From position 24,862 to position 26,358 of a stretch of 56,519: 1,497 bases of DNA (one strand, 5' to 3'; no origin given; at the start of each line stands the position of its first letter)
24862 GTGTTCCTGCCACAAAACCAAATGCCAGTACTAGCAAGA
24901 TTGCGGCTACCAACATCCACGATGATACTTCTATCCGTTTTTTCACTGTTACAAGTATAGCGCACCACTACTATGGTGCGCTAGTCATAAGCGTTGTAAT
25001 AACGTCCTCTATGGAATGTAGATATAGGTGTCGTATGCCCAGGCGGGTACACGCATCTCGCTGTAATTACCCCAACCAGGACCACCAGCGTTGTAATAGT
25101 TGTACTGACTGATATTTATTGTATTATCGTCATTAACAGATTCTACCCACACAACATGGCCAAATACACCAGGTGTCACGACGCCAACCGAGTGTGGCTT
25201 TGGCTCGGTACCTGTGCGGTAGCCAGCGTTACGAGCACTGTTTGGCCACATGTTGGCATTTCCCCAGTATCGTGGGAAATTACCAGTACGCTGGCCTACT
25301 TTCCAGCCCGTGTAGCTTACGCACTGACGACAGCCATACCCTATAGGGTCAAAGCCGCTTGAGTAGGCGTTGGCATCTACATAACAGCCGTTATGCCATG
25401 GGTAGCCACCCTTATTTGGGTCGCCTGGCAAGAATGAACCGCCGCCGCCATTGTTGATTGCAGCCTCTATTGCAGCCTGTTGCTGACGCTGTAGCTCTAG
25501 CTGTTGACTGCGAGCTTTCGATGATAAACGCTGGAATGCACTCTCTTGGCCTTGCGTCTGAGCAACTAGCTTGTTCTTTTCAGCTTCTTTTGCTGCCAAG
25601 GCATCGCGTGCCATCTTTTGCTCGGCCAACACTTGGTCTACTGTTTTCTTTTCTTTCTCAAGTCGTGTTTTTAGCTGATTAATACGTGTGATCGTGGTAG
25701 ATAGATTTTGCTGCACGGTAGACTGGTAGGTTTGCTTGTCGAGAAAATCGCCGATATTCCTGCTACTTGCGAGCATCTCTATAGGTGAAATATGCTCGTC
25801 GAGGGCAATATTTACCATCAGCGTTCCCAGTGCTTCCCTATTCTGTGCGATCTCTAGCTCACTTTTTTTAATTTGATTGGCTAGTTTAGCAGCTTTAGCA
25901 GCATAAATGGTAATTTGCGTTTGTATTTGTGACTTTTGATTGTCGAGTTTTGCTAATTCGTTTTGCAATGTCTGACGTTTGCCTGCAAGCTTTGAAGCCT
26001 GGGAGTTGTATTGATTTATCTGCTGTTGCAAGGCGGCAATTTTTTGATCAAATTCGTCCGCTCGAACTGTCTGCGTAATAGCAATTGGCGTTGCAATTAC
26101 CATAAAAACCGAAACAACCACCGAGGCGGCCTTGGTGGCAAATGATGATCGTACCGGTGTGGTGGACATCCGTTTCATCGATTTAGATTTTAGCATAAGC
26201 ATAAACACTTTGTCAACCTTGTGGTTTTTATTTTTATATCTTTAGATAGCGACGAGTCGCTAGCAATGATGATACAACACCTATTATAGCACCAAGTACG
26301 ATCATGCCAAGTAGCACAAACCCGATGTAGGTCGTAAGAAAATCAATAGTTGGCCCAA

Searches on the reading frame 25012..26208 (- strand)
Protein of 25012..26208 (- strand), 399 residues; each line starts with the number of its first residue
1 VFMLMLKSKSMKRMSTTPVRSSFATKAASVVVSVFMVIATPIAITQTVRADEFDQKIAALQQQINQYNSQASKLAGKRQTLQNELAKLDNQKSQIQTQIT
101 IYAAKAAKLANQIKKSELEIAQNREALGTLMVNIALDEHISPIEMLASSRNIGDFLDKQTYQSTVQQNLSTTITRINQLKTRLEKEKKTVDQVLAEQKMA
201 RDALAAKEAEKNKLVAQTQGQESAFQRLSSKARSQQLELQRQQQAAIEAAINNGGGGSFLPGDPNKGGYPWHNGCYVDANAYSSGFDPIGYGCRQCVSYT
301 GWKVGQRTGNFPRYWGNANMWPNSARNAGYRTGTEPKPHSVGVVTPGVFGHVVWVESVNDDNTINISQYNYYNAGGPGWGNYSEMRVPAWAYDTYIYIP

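Call 50: search_protein_families(library=pfam, proteins=[window:25012-26208:-], max_evalue=0.00001)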
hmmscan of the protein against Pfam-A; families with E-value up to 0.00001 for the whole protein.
window:25012-26208:- (399 aa): 1 family
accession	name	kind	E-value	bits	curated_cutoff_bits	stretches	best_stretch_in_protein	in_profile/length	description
PF05257.22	CHAP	-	1.2e-15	58.2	26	1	289-370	4-81/81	CHAP domain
